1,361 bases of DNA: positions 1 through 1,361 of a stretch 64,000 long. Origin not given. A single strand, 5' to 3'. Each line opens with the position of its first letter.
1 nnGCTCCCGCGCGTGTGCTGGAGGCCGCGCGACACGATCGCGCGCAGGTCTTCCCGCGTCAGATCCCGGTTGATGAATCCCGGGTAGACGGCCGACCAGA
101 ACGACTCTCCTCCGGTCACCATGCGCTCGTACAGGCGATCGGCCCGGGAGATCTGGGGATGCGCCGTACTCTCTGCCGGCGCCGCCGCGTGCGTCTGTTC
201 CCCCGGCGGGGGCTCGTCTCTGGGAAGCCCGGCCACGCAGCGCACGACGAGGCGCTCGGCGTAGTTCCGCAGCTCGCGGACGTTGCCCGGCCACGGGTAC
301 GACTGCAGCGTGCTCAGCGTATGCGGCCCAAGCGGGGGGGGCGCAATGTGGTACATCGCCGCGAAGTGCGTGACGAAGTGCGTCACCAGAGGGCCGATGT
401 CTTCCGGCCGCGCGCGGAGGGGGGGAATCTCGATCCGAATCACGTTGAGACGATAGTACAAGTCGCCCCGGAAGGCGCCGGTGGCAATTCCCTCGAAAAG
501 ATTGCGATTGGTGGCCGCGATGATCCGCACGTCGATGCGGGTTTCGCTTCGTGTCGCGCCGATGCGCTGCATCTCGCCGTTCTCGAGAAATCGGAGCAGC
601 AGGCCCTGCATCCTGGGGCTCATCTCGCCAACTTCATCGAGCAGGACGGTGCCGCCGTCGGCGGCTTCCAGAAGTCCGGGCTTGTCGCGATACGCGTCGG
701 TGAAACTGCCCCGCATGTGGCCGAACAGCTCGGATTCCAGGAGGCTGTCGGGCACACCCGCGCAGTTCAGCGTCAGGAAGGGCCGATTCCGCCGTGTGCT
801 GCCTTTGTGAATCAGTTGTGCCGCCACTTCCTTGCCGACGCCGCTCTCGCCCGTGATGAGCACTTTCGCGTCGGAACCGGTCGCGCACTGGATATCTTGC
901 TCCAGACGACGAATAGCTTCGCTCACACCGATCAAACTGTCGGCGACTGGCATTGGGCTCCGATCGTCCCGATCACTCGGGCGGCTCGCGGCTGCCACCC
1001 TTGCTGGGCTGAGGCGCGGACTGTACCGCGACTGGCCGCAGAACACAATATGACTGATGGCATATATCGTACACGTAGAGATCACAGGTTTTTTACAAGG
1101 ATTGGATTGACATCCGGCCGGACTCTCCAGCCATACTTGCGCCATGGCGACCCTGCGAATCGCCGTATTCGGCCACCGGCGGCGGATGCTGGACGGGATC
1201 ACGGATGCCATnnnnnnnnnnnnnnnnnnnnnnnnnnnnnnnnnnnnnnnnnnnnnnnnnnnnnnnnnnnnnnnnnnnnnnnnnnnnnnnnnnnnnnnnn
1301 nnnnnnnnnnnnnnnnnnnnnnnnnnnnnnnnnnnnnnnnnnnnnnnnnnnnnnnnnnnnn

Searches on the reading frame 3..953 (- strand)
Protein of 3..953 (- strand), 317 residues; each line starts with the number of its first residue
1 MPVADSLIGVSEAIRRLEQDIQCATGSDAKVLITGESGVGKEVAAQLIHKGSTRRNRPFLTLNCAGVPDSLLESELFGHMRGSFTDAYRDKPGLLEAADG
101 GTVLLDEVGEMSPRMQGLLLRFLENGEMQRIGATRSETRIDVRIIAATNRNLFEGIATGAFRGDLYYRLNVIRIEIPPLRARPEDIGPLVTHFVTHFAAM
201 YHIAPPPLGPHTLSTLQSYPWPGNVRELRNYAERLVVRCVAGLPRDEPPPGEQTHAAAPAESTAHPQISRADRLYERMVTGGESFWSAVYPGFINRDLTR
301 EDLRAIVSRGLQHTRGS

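Call 56: find_homologous_proteins(query=window:3-953:-, max_evalue=1e-30)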
Query seq(317 aa) (317 aa): 8000 proteins with E <= 1e-30 among 8000 candidates; the best 120 are listed.
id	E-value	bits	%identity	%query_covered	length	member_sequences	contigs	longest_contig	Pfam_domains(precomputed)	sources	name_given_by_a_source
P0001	7.0e-206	701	99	100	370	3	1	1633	PF00158.33,PF25601.2,PF14532.13,PF07728.21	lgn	-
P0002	8.1e-120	418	64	98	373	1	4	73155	PF00158.33,PF25601.2,PF14532.13,PF07728.21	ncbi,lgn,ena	ncbi:MAG: sigma-54 dependent transcriptional regulator [Vicinamibacterales bacterium]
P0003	1.1e-119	418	63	98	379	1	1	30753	PF00158.33,PF25601.2,PF14532.13,PF07728.21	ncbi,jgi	jgi:two-component system response regulator AtoC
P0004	2.1e-119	417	62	99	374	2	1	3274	PF00158.33,PF25601.2,PF00004.36,PF14532.13,PF07728.21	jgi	jgi:two-component system, NtrC family, response regulator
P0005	1.4e-118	414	62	98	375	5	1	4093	PF00158.33,PF25601.2,PF00004.36,PF14532.13,PF07728.21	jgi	-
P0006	2.1e-118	413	64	100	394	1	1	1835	PF00158.33,PF25601.2,PF14532.13,PF07728.21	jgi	-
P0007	3.5e-118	413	61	98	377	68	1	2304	PF00158.33,PF25601.2,PF00004.36,PF14532.13,PF07728.21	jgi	-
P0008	4.8e-118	412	61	98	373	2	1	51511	PF00158.33,PF25601.2,PF00004.36,PF14532.13,PF07728.21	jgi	jgi:transcriptional regulator with PAS, ATPase and Fis domain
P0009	5.4e-118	412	62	99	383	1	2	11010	PF00158.33,PF25601.2,PF00004.36,PF14532.13,PF07728.21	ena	-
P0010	6.3e-118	412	61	98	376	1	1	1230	PF00158.33,PF25601.2,PF00004.36,PF14532.13,PF07728.21,PF01078.28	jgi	jgi:transcriptional regulator with PAS, ATPase and Fis domain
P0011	3.7e-117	409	63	98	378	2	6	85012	PF00158.33,PF25601.2,PF14532.13,PF07728.21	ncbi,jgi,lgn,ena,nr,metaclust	ncbi:MAG: hypothetical protein A3G76_11705 [Acidobacteria bacterium RIFCSPLOWO2_12_FULL_65_11]|nr:MA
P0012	2.1e-116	407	63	100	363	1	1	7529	PF00158.33,PF25601.2,PF14532.13,PF07728.21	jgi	jgi:transcriptional regulator with PAS, ATPase and Fis domain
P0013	2.4e-116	407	61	99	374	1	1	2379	PF00158.33,PF25601.2,PF00004.36,PF14532.13,PF07728.21,PF01078.28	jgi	jgi:transcriptional regulator with PAS, ATPase and Fis domain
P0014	6.5e-116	405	61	99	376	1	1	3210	PF00158.33,PF25601.2,PF00004.36,PF14532.13,PF07728.21,PF01078.28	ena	-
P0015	8.0e-116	405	60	98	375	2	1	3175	PF00158.33,PF25601.2,PF00004.36,PF14532.13,PF07728.21,PF01078.28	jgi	jgi:transcriptional regulator with PAS, ATPase and Fis domain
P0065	1.9e-112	394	59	99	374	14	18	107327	PF00158.33,PF25601.2,PF00004.36,PF14532.13,PF07728.21,PF01078.28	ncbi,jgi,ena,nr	ncbi:MAG: hypothetical protein DMG04_16195 [Acidobacteria bacterium]|nr:MAG: hypothetical protein DM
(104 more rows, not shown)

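Call 58: find_encoding_contigs(protein=P0002, flank=10000, max_places=2)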
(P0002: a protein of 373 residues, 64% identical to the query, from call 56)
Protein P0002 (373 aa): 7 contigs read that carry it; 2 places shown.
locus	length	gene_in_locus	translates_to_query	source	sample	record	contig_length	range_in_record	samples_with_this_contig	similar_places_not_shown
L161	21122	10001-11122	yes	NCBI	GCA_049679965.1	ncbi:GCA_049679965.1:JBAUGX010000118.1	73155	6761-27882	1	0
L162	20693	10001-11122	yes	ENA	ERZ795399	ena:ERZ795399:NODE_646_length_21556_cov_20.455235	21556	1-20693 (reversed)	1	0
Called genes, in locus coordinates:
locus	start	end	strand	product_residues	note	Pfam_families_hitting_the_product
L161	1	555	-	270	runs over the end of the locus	PF00483:NTP_transferase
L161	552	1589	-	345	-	PF01073:3Beta_HSD, PF01370:Epimerase, PF04321:RmlD_sub_bind, PF16363:GDP_Man_Dehyd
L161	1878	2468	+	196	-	PF00908:dTDP_sugar_isom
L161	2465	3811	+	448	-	PF03447:NAD_binding_3 (weak), PF21135:DRL_cat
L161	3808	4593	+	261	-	PF01061:ABC2_membrane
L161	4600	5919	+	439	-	PF00005:ABC_tran, PF13304:AAA_21 (faint), PF14524:Wzt_C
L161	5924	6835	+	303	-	PF11885:DUF3405 (weak)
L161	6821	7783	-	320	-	PF00535:Glycos_transf_2, PF13641:Glyco_tranf_2_3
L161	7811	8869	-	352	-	PF00535:Glycos_transf_2, PF10111:Glyco_tranf_2_2, PF13641:Glyco_tranf_2_3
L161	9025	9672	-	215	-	-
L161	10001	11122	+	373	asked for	PF00158:Sigma54_activat, PF14532:Sigma54_activ_2, PF07728:AAA_5 (weak), PF25601:AAA_lid_14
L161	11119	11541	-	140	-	PF00072:Response_reg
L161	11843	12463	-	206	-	-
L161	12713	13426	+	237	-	PF06941:NT5C (faint)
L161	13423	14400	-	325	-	PF00698:Acyl_transf_1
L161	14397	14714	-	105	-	-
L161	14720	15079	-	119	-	PF08308:PEGA (weak)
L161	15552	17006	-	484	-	PF00072:Response_reg, PF00158:Sigma54_activat, PF13191:AAA_16, PF14532:Sigma54_activ_2, PF00004:AAA (weak), PF07728:AAA_5 (weak), PF25601:AAA_lid_14, PF02954:HTH_8, +1 more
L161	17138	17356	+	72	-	PF12728:HTH_17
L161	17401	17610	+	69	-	-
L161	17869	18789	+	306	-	PF04542:Sigma70_r2, PF04545:Sigma70_r4, PF08281:Sigma70_r4_2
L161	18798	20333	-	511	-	PF00512:HisKA, PF02518:HATPase_c, PF00072:Response_reg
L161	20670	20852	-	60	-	-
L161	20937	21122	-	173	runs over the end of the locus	PF13798:PCYCGC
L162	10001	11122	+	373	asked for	PF00158:Sigma54_activat, PF14532:Sigma54_activ_2, PF07728:AAA_5 (weak), PF25601:AAA_lid_14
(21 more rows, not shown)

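Call 59: find_encoding_contigs(protein=P0011, flank=10000, max_places=2)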
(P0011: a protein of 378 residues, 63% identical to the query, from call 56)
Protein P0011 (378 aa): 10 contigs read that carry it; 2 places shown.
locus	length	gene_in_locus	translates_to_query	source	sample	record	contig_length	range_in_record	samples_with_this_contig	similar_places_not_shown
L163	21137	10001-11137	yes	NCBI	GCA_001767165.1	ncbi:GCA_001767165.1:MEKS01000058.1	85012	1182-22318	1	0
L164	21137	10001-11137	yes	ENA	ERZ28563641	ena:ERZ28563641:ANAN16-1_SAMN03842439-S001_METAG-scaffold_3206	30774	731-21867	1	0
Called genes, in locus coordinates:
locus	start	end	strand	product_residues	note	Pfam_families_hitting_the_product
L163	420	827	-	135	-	PF19588:SxtJ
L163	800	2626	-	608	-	-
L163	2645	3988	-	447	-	PF02543:Carbam_trans_N, PF16861:Carbam_trans_C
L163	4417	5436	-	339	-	PF00535:Glycos_transf_2, PF10111:Glyco_tranf_2_2 (faint), PF13641:Glyco_tranf_2_3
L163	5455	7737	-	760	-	PF13432:TPR_16 (weak), PF14559:TPR_19, PF13424:TPR_12 (weak), PF13432:TPR_16, PF14559:TPR_19, PF13432:TPR_16, PF14559:TPR_19, PF13432:TPR_16, +22 more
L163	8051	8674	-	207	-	-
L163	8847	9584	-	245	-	-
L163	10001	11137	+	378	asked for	PF00158:Sigma54_activat, PF14532:Sigma54_activ_2, PF07728:AAA_5 (weak), PF25601:AAA_lid_14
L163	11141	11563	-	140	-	-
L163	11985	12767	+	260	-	PF07589:PEP_exosort_dom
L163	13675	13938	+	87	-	PF02604:PhdYeFM_antitox (weak)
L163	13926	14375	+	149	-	PF01850:PIN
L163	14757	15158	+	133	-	PF01370:Epimerase, PF16363:GDP_Man_Dehyd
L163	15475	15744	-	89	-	PF03693:ParD_antitoxin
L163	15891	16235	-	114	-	-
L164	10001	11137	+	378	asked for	PF00158:Sigma54_activat, PF14532:Sigma54_activ_2, PF07728:AAA_5 (weak), PF25601:AAA_lid_14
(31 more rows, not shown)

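Call 63: find_encoding_contigs(protein=P0003, flank=10000, max_places=1)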
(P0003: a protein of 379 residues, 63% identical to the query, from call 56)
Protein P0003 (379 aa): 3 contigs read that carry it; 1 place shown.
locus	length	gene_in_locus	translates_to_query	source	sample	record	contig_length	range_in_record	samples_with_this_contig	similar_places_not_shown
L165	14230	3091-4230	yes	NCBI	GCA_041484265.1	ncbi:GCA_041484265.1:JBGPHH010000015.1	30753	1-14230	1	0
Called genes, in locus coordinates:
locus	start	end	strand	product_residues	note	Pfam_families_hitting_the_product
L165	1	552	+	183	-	?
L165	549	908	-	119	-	PF00908:dTDP_sugar_isom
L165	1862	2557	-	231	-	-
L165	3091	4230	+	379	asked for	PF00158:Sigma54_activat, PF14532:Sigma54_activ_2, PF07728:AAA_5, PF25601:AAA_lid_14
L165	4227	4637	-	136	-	PF00072:Response_reg (weak)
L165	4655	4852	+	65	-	-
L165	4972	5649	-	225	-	-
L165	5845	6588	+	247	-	-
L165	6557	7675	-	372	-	PF00698:Acyl_transf_1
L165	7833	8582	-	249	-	-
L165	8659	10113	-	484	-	PF00072:Response_reg, PF00158:Sigma54_activat, PF13191:AAA_16 (weak), PF14532:Sigma54_activ_2, PF00004:AAA (weak), PF07728:AAA_5 (weak), PF25601:AAA_lid_14, PF02954:HTH_8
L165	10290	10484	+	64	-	PF12728:HTH_17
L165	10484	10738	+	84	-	-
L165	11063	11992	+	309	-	PF04542:Sigma70_r2, PF04545:Sigma70_r4, PF08281:Sigma70_r4_2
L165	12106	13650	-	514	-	PF00512:HisKA, PF02518:HATPase_c, PF00072:Response_reg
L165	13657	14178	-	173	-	PF13798:PCYCGC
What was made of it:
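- NtrC-type EBPs with HTH_8 lie within a few kb of the sensor-less EBP in L161 and L165 (calls 58, 63).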

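Call 64: find_encoding_contigs(protein=P0008, flank=10000, max_places=1)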
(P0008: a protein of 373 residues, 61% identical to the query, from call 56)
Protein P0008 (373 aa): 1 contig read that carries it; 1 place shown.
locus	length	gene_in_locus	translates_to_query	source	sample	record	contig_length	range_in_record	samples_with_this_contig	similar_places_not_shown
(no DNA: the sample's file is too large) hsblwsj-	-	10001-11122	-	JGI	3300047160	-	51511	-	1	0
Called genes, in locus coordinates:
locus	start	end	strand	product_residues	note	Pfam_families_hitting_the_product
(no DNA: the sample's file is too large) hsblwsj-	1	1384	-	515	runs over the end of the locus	-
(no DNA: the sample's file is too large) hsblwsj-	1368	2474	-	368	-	PF13524:Glyco_trans_1_2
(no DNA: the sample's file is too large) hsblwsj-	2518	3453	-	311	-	PF20706:GT4-conflict, PF00534:Glycos_transf_1, PF13692:Glyco_trans_1_4, PF13524:Glyco_trans_1_2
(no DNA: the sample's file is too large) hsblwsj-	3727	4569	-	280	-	PF06325:PrmA (weak), PF13489:Methyltransf_23, PF02353:CMAS (weak), PF08241:Methyltransf_11, PF08242:Methyltransf_12, PF13649:Methyltransf_25, PF13847:Methyltransf_31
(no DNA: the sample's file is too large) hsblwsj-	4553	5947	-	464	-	PF01943:Polysacc_synt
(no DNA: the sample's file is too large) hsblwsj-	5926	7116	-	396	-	PF13439:Glyco_transf_4 (weak), PF13579:Glyco_trans_4_4 (weak), PF00534:Glycos_transf_1, PF13692:Glyco_trans_1_4, PF20706:GT4-conflict (weak)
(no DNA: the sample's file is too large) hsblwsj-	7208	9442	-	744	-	PF02706:Wzz, PF13807:GNVR, PF01656:CbiA, PF06564:CBP_BcsQ (weak), PF10609:ParA, PF13614:AAA_31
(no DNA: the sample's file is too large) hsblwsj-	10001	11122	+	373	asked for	PF00158:Sigma54_activat, PF14532:Sigma54_activ_2, PF00004:AAA (weak), PF07728:AAA_5 (weak), PF25601:AAA_lid_14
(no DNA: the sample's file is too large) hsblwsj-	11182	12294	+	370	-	PF12708:Pect-lyase_RHGA_epim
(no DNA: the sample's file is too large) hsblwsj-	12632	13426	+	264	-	-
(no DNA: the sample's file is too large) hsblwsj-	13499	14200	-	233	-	PF00072:Response_reg (weak)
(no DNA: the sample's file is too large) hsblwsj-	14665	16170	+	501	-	PF01590:GAF, PF13185:GAF_2, PF13492:GAF_3, PF00990:GGDEF, PF22335:Cas10-Cmr2_palm2 (faint)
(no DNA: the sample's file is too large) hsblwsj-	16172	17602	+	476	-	PF13185:GAF_2, PF13492:GAF_3, PF00990:GGDEF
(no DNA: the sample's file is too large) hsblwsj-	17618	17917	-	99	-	-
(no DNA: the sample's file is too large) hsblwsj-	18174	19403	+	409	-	-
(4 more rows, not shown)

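Call 65: find_encoding_contigs(protein=P0065, flank=10000, max_places=1)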
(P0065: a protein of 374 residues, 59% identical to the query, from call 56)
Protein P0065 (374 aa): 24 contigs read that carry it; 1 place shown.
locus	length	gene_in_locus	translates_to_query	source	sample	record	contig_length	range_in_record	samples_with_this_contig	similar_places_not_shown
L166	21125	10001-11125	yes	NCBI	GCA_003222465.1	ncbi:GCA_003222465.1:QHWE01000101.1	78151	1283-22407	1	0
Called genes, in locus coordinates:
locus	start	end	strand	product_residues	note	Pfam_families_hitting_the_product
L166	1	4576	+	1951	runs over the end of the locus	PF20254:DMFA2_C, PF13313:DUF4082, PF00041:fn3 (faint), PF16656:Pur_ac_phosph_N, PF18676:MBG_2, PF16640:Big_3_5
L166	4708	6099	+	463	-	PF16819:DUF5074 (faint), PF08450:SGL (faint), PF21783:YNCE (faint), PF23414:Beta-prop_EML_2 (faint), PF25174:Beta-prop_THOC3, PF17892:Cadherin_5, PF17963:Big_9, PF16640:Big_3_5 (weak), +1 more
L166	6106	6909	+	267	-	PF16640:Big_3_5 (faint)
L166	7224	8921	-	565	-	-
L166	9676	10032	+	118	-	PF07238:PilZ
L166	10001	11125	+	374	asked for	PF00158:Sigma54_activat, PF01078:Mg_chelatase (faint), PF14532:Sigma54_activ_2, PF00004:AAA (weak), PF07728:AAA_5 (weak), PF25601:AAA_lid_14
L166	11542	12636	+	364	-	PF00158:Sigma54_activat, PF14532:Sigma54_activ_2, PF07728:AAA_5 (weak), PF25601:AAA_lid_14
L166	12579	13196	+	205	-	PF02563:Poly_export, PF22461:SLBB_2, PF10531:SLBB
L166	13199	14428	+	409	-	-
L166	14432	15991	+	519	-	PF13807:GNVR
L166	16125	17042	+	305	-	PF01656:CbiA, PF10609:ParA (weak), PF13614:AAA_31 (weak)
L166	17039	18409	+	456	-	PF13727:CoA_binding_3, PF02397:Bac_transf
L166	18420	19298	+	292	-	PF01522:Polysacc_deac_1, PF11959:DUF3473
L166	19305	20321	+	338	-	PF02388:FemAB, PF13480:Acetyltransf_6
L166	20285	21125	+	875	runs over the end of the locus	PF19501:PcRGLX_1st, PF21345:PcRGLX_2nd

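Call 67: search_solved_structures(query=P0001, max_evalue=1e-20, show_alignments=1)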
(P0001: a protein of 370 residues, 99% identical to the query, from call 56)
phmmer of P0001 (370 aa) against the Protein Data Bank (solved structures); distinct sequences matched with E-value up to 1e-20: 35.
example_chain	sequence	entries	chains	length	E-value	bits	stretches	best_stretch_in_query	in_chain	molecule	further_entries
1ojl_A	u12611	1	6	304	5.2e-66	226.6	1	6-240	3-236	TRANSCRIPTIONAL REGULATORY PROTEIN ZRAR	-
1ny6_A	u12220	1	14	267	5.9e-65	223.2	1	17-237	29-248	transcriptional regulator (NtrC family)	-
4ly6_A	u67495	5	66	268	6e-65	223.1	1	17-237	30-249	Transcriptional regulator (NtrC family)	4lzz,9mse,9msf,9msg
4l4u_A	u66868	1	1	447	6.1e-65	223.1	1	16-237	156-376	Transcriptional regulator (NtrC family)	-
1ny5_A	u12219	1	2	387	1.5e-64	221.8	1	16-237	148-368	transcriptional regulator (NtrC family)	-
3m0e_A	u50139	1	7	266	4e-64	220.4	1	17-237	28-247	Transcriptional regulator (NtrC family)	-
9qq6_C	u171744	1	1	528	3.2e-62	214.2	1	7-272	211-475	Nif-specific regulatory protein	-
6jdi_A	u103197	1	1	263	1.5e-60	208.7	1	6-239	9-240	Nitrogen assimilation regulatory protein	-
3dzd_A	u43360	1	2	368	6.3e-60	206.6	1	14-240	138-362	Transcriptional regulator (NtrC family)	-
7ejw_C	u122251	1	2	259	7.3e-60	206.4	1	6-239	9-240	Transcriptional regulator FleQ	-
6j7e_A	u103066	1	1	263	7.3e-60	206.4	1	6-239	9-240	Nitrogen assimilation regulatory protein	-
5exp_A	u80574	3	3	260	7.5e-60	206.4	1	6-239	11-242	Transcriptional regulator FleQ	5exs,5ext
5exx_A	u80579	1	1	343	1.3e-59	205.5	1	6-242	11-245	Transcriptional regulator FleQ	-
8pb9_D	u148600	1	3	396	1.5e-59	205.4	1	6-239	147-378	Transcriptional regulator FleQ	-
6jdl_A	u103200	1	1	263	1.9e-59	205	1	6-239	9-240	Nitrogen assimilation regulatory protein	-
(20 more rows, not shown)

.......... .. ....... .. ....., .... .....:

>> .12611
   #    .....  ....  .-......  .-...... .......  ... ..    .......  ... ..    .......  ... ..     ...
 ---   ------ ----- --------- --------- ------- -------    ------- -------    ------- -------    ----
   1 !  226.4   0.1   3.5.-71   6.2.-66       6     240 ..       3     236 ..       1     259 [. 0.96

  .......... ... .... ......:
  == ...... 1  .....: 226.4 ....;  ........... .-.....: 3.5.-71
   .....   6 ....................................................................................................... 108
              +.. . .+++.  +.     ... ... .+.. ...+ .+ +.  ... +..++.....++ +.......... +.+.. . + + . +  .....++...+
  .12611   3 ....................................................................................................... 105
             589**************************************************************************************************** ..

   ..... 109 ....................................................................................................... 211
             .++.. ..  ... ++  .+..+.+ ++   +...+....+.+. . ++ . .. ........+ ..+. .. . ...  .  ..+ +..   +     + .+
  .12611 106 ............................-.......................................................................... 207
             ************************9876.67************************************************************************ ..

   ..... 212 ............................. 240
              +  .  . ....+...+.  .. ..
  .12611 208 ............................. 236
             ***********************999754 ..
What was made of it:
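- Closest known: Classical bEBP enhancer architecture. Same: The AAA+ domain is closely related to ZraR and NtrC1 (call 67).
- Closest known: Sensor-less bEBPs such as PspF and HrpR/HrpS. Different: Identity to PspF is lower than to ZraR or NtrC1 (call 67).
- Closest known: FleQ / VpsR control of exopolysaccharide genes. Same: Their AAA+ domains are among the PDB matches (call 67). c-di-GMP enzymes and receptors are encoded nearby here.
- It is a bona fide bEBP AAA+ domain, with best PDB matches ZraR, NtrC1 and FleQ (call 67). The candidate activator has GSFTDA where canonical bEBPs have GAFTGA (call 67).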

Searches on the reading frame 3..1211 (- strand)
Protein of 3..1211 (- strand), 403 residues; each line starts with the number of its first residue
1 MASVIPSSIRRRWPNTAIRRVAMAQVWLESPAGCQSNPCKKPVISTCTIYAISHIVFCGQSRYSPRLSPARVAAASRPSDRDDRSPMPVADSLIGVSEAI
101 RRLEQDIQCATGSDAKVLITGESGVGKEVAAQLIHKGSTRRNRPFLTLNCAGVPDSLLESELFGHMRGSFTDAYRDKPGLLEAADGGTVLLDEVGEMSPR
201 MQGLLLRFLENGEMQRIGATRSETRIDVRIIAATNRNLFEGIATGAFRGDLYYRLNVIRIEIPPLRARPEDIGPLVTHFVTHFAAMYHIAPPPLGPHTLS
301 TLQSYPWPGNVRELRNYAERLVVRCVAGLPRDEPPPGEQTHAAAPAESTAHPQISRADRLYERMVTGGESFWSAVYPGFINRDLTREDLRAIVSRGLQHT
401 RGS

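Call 7: search_protein_families(library=ncbifam, proteins=[window:3-1211:-], max_evalue=0.00001)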
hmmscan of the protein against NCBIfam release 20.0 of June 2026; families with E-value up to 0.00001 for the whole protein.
window:3-1211:- (403 aa): 25 families
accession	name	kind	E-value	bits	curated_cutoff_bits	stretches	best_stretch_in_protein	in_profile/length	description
NF003451.0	PRK05022.1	equivalog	2.8e-85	287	476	1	89-331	188-429/512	nitric oxide reductase transcriptional regulator NorR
TIGR01817.1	nifA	equivalog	3e-83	280.4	528.85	1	82-321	187-424/534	nif-specific transcriptional activator NifA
NF038308.1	RNA_repair_RtcR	equivalog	3.2e-76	257.3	650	1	80-341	169-438/530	RNA repair transcriptional activator RtcR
NF041552.1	TF_PrdR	equivalog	1.7e-75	254.5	795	1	91-326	267-501/577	sigma-54 dependent transcriptional regulator PrdR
NF008085.0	PRK10820.1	equivalog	2.2e-75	254.3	576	1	91-320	204-432/520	transcriptional regulator TyrR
NF008469.0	PRK11361.1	equivalog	7.6e-75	252.3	714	1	96-352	148-404/461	acetoacetate metabolism transcriptional regulator AtoC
TIGR01818.1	ntrC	equivalog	1.3e-74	251.7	558.6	1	89-402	132-440/463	nitrogen regulation protein NR(I)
TIGR02329.1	propionate_PrpR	equivalog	4.4e-74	250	499.2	1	68-326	189-451/526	propionate catabolism operon regulatory protein PrpR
NF050807.1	TransRegFlbDCaul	equivalog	5.1e-74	249.8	750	1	99-324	126-350/454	sigma-54-dependent transcriptional regulator FlbD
TIGR02915.1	PEP_resp_reg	equivalog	8.2e-72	242.4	502.6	1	91-323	139-370/445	PEP-CTERM-box response regulator transcription factor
NF007689.0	PRK10365.1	equivalog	3.6e-71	240.3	760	1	90-324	138-371/441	sigma-54-dependent response regulator transcription factor ZraR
NF041906.1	V4R_TF_MobR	exception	1.8e-70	238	999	1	94-322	235-462/544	phenol degradation transcriptional regulator MobR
NF041946.1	LuxO_transreg_Vib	equivalog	4.6e-69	233.4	800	1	90-323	132-364/463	quorum-sensing sigma-54 dependent transcriptional regulator LuxO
NF011953.0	PRK15424.1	equivalog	1.2e-67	228.8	703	1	81-324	209-464/538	propionate catabolism operon regulatory protein PrpR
TIGR02974.1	phageshock_pspF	equivalog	2.3e-67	227.6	443.55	1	93-325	1-233/336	phage shock protein operon transcriptional activator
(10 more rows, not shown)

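Call 48: search_protein_families(library=pfam, proteins=[window:3-1211:-], max_evalue=0.001)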
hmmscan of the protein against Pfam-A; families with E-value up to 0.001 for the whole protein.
window:3-1211:- (403 aa): 4 families
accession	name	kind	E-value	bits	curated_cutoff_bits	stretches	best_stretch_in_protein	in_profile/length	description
PF00158.32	Sigma54_activat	-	5.8e-62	208.7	20.2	1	93-261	1-168/168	Sigma-54 interaction domain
PF14532.12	Sigma54_activ_2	-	3.5e-19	69.9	25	1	94-265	1-138/138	Sigma-54 interaction domain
PF25601.1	AAA_lid_14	-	4.4e-17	62.1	27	1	266-325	1-60/87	AAA+ ATPase lid domain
PF07728.20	AAA_5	-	9.5e-09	35.8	22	1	117-237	2-124/139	AAA domain (dynein-related subfamily)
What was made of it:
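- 3..1211 (-): Candidate activator gene: a sensor-less sigma-54 enhancer-binding protein. The probable start is Met at about 956. Its 3' end is cut by the window edge. PF00158, 208.7 bits (call 48).
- On Sigma-54 (RpoN)-dependent promoter: A bEBP gene is in the window (calls 7, 48).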
